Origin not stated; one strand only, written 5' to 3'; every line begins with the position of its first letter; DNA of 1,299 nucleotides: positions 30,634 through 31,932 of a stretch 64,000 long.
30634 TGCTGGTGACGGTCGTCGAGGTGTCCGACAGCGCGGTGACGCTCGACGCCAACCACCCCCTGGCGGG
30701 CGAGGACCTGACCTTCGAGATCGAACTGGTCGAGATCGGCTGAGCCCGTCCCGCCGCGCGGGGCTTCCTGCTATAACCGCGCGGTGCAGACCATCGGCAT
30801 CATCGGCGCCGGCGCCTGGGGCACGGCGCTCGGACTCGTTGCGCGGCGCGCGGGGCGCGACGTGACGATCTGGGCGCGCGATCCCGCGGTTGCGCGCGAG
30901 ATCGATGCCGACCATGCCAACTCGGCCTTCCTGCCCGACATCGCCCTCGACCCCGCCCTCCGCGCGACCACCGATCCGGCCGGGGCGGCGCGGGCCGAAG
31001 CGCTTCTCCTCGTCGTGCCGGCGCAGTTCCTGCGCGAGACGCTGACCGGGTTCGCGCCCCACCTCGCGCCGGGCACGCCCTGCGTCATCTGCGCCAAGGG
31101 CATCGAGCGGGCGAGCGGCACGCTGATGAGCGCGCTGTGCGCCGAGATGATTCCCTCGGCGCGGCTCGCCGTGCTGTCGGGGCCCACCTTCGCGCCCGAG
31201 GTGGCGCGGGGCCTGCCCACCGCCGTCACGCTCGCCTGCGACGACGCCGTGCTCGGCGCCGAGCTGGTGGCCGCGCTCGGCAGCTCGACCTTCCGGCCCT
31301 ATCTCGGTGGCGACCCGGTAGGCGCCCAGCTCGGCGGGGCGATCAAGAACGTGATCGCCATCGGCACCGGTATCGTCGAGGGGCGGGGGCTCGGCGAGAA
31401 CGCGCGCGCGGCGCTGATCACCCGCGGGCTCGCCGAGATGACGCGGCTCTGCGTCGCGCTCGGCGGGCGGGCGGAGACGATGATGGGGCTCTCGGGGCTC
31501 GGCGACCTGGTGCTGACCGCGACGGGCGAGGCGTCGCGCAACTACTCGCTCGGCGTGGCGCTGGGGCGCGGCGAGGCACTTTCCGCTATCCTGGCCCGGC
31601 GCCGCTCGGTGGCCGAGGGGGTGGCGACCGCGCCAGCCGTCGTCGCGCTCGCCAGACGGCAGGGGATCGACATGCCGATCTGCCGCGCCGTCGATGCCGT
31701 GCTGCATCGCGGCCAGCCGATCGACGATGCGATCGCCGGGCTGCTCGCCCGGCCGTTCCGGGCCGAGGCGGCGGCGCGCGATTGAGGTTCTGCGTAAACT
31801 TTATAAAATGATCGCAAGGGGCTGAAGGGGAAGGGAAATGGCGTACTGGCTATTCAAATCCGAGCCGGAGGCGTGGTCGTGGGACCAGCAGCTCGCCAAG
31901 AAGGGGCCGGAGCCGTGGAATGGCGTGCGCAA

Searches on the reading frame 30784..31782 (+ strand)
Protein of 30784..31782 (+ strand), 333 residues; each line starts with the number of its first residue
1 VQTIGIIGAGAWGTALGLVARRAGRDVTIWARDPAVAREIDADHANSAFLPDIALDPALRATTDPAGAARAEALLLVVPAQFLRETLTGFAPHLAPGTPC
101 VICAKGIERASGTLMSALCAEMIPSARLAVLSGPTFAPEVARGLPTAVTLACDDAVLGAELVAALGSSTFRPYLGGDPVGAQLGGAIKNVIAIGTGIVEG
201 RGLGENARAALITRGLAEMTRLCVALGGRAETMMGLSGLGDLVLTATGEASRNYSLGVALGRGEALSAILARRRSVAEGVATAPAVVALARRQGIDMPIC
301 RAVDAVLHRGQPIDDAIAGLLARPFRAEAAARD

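Call 35: find_homologous_proteins(query=window:30784-31782:+, max_evalue=1e-60)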
Query window:30784-31782:+ (333 aa): 7251 proteins with E <= 1e-60 among 8000 candidates; the best 120 are listed.
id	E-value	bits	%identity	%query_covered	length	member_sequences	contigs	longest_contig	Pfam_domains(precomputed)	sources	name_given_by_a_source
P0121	1.9e-202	690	100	100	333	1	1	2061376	PF20618.4,PF07479.20,PF02558.23,PF01210.30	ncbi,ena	-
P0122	4.0e-160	551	83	99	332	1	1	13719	PF20618.4,PF07479.20,PF02558.23,PF01210.30,PF03807.24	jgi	jgi:glycerol-3-phosphate dehydrogenase (NAD(P)+)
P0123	1.3e-151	523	79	99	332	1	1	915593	PF20618.4,PF07479.20,PF02558.23,PF03446.22,PF01210.30,PF03807.24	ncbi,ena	-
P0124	1.5e-150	519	79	99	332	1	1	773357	PF20618.4,PF07479.20,PF02558.23,PF01210.30,PF03807.24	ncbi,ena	-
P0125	3.2e-150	518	79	99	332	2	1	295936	PF20618.4,PF07479.20,PF02558.23,PF01210.30,PF03807.24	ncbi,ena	-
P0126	6.0e-146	504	77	99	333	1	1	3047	PF20618.4,PF07479.20,PF02558.23,PF01210.30,PF03807.24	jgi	jgi:glycerol-3-phosphate dehydrogenase (NAD(P)+)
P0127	5.6e-136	471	72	99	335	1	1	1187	PF20618.4,PF07479.20,PF02558.23,PF01210.30,PF03807.24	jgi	jgi:glycerol-3-phosphate dehydrogenase (NAD(P)+)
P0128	8.0e-134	464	70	99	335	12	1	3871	PF20618.4,PF07479.20,PF01210.30,PF03807.24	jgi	jgi:glycerol-3-phosphate dehydrogenase (NAD(P)+)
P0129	2.5e-131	456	70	99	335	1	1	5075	PF20618.4,PF07479.20,PF02558.23,PF01210.30,PF03807.24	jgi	jgi:glycerol-3-phosphate dehydrogenase (NAD(P)+)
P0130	7.5e-131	455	69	98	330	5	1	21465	PF20618.4,PF07479.20,PF01210.30,PF03807.24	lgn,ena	-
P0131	1.9e-126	440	66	99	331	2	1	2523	PF20618.4,PF07479.20,PF02558.23,PF01210.30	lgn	-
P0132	3.9e-126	439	68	99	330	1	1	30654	PF20618.4,PF10727.16,PF07479.20,PF02558.23,PF01210.30,PF03807.24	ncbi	ncbi:MAG: NAD(P)H-dependent glycerol-3-phosphate dehydrogenase [Kiloniellaceae bacterium]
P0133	2.2e-125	437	69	98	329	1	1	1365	PF20618.4,PF07479.20,PF02558.23,PF03446.22,PF01210.30,PF03807.24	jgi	jgi:glycerol-3-phosphate dehydrogenase (NAD(P)+)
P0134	3.7e-125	436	68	96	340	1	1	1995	PF20618.4,PF07479.20,PF02558.23,PF01210.30,PF03807.24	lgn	-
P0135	4.3e-125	436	66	98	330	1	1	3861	PF20618.4,PF07479.20,PF02558.23,PF01210.30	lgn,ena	-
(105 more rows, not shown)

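Call 36: find_encoding_contigs(protein=P0122, flank=5000, max_places=3)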
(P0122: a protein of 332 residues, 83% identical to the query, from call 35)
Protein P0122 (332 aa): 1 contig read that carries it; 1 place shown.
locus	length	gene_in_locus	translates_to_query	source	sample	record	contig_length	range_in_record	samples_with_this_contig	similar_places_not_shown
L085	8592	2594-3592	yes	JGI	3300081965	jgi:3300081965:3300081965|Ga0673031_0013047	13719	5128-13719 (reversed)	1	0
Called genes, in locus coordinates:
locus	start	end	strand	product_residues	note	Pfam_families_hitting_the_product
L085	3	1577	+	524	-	?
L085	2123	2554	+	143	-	PF00254:FKBP_C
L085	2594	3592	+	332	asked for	PF01210:NAD_Gly3P_dh_N, PF02558:ApbA, PF03807:F420_oxidored, PF07479:NAD_Gly3P_dh_C, PF20618:GPD_NAD_C_bact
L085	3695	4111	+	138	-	PF01878:EVE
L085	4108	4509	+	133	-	PF00355:Rieske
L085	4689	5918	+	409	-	PF07690:MFS_1, PF00083:Sugar_tr (weak)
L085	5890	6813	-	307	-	PF00892:EamA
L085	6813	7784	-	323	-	PF03706:LPG_synthase_TM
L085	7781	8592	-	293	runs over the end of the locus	PF04794:YdjC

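Call 37: find_encoding_contigs(protein=P0126, flank=5000, max_places=3)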
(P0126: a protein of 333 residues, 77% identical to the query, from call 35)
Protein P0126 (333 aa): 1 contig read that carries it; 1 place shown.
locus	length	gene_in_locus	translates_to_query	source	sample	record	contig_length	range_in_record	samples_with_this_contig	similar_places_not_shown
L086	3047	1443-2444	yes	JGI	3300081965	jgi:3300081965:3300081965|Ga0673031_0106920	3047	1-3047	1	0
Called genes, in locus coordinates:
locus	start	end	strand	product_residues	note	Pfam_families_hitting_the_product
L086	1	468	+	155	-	?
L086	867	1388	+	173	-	PF00254:FKBP_C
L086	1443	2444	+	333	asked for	PF01210:NAD_Gly3P_dh_N, PF02558:ApbA, PF03807:F420_oxidored, PF07479:NAD_Gly3P_dh_C, PF20618:GPD_NAD_C_bact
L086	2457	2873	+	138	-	PF01878:EVE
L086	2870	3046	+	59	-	?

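Call 38: find_encoding_contigs(protein=P0121, flank=2500, max_places=3)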
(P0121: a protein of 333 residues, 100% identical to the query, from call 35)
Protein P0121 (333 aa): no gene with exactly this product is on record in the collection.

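Call 48: find_encoding_contigs(protein=P0130, flank=4000, max_places=3)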
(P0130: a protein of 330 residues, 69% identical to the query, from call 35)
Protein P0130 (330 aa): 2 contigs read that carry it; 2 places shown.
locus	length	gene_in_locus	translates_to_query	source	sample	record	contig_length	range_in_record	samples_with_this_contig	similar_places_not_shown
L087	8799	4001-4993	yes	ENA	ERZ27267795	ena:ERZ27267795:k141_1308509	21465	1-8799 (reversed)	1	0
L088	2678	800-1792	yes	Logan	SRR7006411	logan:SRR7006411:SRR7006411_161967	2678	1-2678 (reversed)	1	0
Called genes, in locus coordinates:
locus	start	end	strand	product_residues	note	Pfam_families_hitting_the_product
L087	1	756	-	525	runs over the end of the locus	PF02602:HEM4, PF09731:Mitofilin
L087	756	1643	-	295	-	PF01379:Porphobil_deam, PF03900:Porphobil_deamC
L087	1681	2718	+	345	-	PF00814:TsaD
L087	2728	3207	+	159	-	PF02311:AraC_binding (weak), PF07883:Cupin_2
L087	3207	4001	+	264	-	PF00561:Abhydrolase_1, PF12146:Hydrolase_4, PF12697:Abhydrolase_6, PF00561:Abhydrolase_1 (weak)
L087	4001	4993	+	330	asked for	PF01210:NAD_Gly3P_dh_N, PF03807:F420_oxidored (weak), PF07479:NAD_Gly3P_dh_C, PF20618:GPD_NAD_C_bact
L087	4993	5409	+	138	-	PF01878:EVE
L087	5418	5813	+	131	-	PF00355:Rieske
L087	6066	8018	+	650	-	PF16177:ACAS_N, PF00501:AMP-binding, PF13193:AMP-binding_C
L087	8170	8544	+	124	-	-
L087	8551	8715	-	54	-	PF07896:DUF1674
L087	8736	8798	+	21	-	?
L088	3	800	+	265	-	?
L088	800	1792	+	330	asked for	PF01210:NAD_Gly3P_dh_N, PF03807:F420_oxidored (weak), PF07479:NAD_Gly3P_dh_C, PF20618:GPD_NAD_C_bact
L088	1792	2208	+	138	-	PF01878:EVE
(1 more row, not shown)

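Call 49: find_encoding_contigs(protein=P0129, flank=4000, max_places=3)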
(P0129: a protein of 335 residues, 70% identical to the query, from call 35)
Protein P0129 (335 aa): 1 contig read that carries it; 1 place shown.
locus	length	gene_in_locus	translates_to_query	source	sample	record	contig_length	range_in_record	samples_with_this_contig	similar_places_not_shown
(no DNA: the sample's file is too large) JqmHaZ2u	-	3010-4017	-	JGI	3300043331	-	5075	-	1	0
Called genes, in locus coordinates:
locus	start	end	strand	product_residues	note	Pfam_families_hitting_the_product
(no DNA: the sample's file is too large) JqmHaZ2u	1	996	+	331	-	?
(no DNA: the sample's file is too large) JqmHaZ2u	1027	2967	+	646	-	PF04290:DctQ, PF06808:DctM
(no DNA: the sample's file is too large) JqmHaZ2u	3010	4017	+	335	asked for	PF01210:NAD_Gly3P_dh_N, PF02558:ApbA (weak), PF03807:F420_oxidored (weak), PF07479:NAD_Gly3P_dh_C, PF20618:GPD_NAD_C_bact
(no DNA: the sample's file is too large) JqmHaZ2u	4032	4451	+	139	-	PF01878:EVE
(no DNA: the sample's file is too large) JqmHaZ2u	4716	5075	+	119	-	PF00355:Rieske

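Call 50: find_encoding_contigs(protein=P0128, flank=4000, max_places=3)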
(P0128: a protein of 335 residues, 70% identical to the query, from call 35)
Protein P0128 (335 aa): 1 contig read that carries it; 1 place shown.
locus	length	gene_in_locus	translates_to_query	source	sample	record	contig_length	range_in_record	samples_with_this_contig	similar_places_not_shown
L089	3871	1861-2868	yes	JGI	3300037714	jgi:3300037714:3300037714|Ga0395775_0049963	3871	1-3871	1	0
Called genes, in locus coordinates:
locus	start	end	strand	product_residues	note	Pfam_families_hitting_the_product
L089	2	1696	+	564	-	?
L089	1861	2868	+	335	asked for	PF01210:NAD_Gly3P_dh_N, PF03807:F420_oxidored (weak), PF07479:NAD_Gly3P_dh_C, PF20618:GPD_NAD_C_bact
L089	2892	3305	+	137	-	PF01878:EVE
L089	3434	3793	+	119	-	PF00355:Rieske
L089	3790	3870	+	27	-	?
